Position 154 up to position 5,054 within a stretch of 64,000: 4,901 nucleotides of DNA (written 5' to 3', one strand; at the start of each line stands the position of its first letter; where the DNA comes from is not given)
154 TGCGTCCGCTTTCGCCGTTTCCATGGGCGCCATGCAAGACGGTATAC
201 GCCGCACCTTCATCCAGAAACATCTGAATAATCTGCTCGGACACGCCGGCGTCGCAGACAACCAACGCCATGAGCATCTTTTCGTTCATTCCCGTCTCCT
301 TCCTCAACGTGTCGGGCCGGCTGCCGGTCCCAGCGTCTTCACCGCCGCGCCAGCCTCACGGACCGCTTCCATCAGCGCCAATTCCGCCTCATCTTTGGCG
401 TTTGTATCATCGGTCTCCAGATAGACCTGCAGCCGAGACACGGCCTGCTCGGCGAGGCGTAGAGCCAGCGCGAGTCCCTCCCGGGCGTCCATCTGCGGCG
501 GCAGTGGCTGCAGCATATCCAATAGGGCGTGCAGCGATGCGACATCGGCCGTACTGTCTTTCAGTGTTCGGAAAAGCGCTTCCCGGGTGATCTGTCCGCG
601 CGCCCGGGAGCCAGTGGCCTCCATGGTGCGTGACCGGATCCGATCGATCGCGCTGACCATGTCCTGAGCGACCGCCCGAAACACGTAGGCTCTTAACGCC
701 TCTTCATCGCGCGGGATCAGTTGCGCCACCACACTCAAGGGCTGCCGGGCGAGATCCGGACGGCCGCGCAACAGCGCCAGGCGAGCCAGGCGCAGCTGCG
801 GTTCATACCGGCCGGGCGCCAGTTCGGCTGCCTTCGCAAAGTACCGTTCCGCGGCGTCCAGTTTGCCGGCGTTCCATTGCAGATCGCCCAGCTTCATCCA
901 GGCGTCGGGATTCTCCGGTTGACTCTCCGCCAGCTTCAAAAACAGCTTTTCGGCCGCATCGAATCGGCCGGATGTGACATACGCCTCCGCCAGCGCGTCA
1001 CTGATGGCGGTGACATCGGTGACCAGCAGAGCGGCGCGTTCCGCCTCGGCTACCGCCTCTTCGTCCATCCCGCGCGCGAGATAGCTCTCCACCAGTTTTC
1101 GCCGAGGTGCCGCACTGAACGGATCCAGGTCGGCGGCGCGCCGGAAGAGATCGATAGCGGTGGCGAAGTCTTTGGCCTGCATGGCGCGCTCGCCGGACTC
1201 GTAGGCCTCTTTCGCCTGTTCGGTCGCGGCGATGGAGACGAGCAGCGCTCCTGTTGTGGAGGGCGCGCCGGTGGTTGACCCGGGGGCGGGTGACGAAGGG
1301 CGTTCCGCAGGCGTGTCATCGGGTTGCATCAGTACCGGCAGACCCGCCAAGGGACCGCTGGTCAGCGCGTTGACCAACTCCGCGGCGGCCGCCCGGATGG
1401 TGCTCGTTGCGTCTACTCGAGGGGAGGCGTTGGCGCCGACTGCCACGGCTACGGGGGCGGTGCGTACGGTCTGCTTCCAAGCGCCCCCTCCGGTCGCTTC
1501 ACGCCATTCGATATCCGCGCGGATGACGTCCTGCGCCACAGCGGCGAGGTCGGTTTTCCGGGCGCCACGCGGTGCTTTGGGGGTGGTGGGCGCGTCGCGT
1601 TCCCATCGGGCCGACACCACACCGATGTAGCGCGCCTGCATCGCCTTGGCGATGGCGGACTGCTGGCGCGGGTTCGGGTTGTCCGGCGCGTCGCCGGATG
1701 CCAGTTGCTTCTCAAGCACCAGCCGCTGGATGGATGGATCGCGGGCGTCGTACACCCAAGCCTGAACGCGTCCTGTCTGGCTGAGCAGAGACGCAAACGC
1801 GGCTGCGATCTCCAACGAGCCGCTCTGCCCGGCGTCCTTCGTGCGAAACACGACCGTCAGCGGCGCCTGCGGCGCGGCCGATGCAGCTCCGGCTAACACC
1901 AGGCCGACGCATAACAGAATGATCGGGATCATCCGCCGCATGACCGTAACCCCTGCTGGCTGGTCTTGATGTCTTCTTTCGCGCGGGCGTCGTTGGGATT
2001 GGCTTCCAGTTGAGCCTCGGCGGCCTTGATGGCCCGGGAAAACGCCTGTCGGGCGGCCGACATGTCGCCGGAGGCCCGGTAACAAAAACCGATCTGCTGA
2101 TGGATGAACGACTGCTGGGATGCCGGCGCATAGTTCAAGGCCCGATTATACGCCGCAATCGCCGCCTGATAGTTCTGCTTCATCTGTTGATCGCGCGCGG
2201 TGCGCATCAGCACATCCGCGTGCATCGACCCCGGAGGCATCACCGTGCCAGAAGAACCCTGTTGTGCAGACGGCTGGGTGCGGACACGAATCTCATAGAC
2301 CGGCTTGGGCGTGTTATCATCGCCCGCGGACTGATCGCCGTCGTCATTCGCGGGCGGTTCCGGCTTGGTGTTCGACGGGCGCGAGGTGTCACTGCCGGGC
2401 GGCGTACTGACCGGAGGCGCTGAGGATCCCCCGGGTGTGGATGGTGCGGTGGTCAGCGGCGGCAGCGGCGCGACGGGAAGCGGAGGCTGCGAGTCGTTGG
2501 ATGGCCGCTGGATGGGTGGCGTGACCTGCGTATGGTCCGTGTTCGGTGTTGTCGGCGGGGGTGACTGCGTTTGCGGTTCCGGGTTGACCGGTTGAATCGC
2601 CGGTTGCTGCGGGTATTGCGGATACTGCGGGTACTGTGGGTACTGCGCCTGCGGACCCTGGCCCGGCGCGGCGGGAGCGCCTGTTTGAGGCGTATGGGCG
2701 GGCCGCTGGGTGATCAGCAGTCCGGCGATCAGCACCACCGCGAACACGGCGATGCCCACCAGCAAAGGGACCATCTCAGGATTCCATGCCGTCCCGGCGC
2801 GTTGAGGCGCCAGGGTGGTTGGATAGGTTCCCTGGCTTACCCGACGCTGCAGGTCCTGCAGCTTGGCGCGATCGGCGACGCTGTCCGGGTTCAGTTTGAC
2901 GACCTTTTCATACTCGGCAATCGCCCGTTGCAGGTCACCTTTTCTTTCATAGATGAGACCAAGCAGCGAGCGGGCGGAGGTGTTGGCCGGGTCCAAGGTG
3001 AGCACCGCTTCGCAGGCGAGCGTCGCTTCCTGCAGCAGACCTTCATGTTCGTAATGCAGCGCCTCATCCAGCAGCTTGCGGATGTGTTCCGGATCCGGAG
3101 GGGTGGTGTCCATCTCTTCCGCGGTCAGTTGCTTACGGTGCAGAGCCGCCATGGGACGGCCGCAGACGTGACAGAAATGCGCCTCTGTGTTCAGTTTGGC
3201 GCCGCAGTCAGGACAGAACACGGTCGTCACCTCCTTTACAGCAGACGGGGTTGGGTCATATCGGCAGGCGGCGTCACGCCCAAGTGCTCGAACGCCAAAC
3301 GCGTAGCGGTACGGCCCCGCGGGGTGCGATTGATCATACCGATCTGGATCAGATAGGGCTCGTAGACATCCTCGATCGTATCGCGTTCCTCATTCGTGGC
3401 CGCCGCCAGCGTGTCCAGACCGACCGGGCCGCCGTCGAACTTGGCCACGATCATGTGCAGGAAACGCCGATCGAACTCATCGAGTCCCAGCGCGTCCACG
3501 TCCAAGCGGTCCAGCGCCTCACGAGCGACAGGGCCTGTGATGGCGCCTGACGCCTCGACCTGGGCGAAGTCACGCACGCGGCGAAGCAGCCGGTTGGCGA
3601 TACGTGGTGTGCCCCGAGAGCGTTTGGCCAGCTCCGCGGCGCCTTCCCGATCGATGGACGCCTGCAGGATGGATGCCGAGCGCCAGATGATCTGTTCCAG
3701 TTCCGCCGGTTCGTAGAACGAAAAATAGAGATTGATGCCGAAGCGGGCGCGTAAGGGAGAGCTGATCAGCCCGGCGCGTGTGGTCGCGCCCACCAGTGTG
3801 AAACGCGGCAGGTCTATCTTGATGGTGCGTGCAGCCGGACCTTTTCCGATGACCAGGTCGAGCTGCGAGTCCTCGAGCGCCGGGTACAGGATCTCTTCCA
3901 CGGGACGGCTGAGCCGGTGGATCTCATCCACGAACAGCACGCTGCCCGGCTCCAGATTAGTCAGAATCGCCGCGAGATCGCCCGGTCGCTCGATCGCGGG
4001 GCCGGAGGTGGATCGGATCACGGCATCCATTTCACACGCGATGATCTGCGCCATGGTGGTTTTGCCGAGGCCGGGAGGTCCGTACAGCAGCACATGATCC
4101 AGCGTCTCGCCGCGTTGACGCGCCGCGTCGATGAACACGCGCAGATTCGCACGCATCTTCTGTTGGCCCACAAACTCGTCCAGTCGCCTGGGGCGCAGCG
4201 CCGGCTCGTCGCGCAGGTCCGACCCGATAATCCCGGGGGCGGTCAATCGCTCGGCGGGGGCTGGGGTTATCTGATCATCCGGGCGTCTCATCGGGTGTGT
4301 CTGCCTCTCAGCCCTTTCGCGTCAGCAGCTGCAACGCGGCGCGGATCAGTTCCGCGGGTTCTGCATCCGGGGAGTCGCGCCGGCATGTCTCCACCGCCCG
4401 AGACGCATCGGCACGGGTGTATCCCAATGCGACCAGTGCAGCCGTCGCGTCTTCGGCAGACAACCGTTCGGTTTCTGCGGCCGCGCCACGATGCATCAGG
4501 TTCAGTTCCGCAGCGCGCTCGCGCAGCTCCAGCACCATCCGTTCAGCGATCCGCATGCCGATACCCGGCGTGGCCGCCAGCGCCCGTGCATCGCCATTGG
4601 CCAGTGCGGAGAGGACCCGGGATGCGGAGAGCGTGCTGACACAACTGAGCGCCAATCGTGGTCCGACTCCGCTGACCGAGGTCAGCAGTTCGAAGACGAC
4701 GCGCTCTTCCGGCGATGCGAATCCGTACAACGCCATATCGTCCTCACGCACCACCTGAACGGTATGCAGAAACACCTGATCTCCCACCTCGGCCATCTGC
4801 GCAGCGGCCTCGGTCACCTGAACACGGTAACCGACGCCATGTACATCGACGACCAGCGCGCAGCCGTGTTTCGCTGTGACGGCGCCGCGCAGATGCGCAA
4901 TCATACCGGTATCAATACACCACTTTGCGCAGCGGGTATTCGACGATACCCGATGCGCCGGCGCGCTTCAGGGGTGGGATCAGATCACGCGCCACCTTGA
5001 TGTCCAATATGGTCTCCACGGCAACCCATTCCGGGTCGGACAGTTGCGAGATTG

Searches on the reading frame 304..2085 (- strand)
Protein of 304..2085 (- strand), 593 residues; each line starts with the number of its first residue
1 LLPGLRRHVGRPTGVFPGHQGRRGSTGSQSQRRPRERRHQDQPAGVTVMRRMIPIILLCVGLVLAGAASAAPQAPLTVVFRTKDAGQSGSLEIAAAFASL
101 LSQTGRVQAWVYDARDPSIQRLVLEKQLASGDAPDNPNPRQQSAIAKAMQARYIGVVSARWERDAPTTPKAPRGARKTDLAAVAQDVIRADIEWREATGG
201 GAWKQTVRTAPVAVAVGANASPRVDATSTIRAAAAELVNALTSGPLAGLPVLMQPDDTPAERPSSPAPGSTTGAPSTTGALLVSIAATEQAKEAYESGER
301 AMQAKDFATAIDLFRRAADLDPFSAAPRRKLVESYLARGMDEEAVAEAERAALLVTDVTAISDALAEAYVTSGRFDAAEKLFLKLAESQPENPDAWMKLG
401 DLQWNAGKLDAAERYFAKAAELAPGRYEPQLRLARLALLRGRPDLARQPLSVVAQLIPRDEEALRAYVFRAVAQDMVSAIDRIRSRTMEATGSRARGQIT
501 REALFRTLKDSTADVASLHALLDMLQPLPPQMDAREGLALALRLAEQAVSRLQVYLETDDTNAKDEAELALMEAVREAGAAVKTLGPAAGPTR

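Call 35: search_protein_families(library=pfam, proteins=[window:304-2085:-])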
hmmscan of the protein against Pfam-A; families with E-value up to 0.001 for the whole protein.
window:304-2085:- (593 aa): 12 families
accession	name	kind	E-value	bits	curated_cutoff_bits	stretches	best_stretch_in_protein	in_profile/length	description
PF14559.12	TPR_19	-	6.2e-15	55.7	25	3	406-464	4-62/68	Tetratricopeptide repeat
PF07719.23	TPR_2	-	5e-13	48.5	27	1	393-425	1-33/34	Tetratricopeptide repeat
PF13432.12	TPR_16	-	8.6e-13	48.9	32.7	1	364-425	2-63/65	Tetratricopeptide repeat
PF13428.12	TPR_14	-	7.7e-12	45.1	23.5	2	362-402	4-44/44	Tetratricopeptide repeat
PF23914.1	TPR_CcmH_CycH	-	3e-09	37.4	42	1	388-473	45-133/158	Cytochrome c-type biogenesis protein H TPR domain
PF13181.12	TPR_8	-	9.3e-09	35.2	25.7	1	394-424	2-32/34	Tetratricopeptide repeat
PF13431.12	TPR_17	-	1.7e-07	31.4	24.4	0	381-413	1-33/34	Tetratricopeptide repeat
PF13176.12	TPR_7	-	4.1e-07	30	27.9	0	363-392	3-34/36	Tetratricopeptide repeat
PF00515.34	TPR_1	-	6e-07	29.5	27.8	0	393-424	1-32/34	Tetratricopeptide repeat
PF13414.12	TPR_11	-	1.4e-05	25.1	26.8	0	367-407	2-42/42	TPR repeat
PF13424.12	TPR_12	-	0.00053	20.6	30.1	0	362-423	5-75/77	Tetratricopeptide repeat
PF25575.1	TPR_BSK1_C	-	0.00073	19.8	42.2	0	291-357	42-109/118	Serine/threonine-protein kinase BSK1-like, TPR repeats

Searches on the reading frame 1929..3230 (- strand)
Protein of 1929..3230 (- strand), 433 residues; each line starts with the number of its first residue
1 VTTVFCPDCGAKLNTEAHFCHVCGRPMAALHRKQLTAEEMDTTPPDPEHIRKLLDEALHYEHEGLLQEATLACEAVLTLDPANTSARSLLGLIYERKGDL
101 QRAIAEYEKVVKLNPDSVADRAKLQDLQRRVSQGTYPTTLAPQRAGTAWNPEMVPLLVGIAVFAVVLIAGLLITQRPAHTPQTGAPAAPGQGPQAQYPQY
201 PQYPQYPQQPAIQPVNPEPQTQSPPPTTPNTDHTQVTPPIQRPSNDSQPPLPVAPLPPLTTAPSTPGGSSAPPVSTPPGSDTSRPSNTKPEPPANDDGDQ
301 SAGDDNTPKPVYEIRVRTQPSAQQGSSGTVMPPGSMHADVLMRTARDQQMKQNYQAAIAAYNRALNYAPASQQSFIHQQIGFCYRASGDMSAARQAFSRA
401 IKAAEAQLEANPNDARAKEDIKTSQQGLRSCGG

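Call 35: search_protein_families(library=pfam, proteins=[window:1929-3230:-])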
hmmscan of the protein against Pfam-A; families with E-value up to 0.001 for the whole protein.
window:1929-3230:- (433 aa): 18 families
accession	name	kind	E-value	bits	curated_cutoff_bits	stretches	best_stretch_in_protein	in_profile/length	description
PF07719.23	TPR_2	-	1.9e-17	62.3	27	1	88-116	5-33/34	Tetratricopeptide repeat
PF00515.34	TPR_1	-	3.2e-15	55.7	27.8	1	88-116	5-33/34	Tetratricopeptide repeat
PF13181.12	TPR_8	-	3.7e-15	55.2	25.7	1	88-116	5-33/34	Tetratricopeptide repeat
PF13174.12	TPR_6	-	6.5e-10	39.4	26.3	0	89-117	5-33/33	Tetratricopeptide repeat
PF13432.12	TPR_16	-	2.6e-09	37.8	32.7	1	56-117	3-64/65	Tetratricopeptide repeat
PF13414.12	TPR_11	-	3e-09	36.9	26.8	0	97-118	7-28/42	TPR repeat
PF13371.12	TPR_9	-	5.1e-09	36.5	35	1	63-118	8-63/73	Tetratricopeptide repeat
PF14559.12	TPR_19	-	9e-08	32.8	25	1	63-124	4-64/68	Tetratricopeptide repeat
PF13428.12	TPR_14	-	1.2e-07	32.2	23.5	0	89-123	6-40/44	Tetratricopeptide repeat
PF13424.12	TPR_12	-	5.5e-07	30.1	30.1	0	65-113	25-74/77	Tetratricopeptide repeat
PF23914.1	TPR_CcmH_CycH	-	8.9e-07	29.3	42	1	63-116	100-153/158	Cytochrome c-type biogenesis protein H TPR domain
PF13240.11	Zn_Ribbon_1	-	1.9e-06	27.9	25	1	5-26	1-22/23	zinc-ribbon domain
PF13431.12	TPR_17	-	1.3e-05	25.5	24.4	0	73-105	2-34/34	Tetratricopeptide repeat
PF12895.13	ANAPC3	-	1.6e-05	25.5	27.2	0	64-120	3-58/82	Anaphase-promoting complex, cyclosome, subunit 3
PF13176.12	TPR_7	-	0.00025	21.3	27.9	0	88-114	3-29/36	Tetratricopeptide repeat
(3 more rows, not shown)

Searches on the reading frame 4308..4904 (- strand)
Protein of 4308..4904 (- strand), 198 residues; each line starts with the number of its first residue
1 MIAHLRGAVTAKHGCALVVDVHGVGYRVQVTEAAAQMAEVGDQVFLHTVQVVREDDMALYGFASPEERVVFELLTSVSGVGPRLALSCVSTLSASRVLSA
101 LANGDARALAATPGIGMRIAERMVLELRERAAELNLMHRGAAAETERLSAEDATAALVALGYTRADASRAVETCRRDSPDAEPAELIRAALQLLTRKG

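Call 35: search_protein_families(library=pfam, proteins=[window:4308-4904:-])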
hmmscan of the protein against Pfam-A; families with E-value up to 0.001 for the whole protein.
window:4308-4904:- (198 aa): 3 families
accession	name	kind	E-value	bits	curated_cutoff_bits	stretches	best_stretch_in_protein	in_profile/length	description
PF01330.27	RuvA_N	-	1.5e-19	70.3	23.6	1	1-61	1-61/61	RuvA N terminal domain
PF14520.12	HHH_5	-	1e-13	51.9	27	1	71-129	1-57/57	Helix-hairpin-helix domain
PF07499.19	RuvA_C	-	2.4e-13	50.8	24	1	150-194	3-46/47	RuvA, C-terminal domain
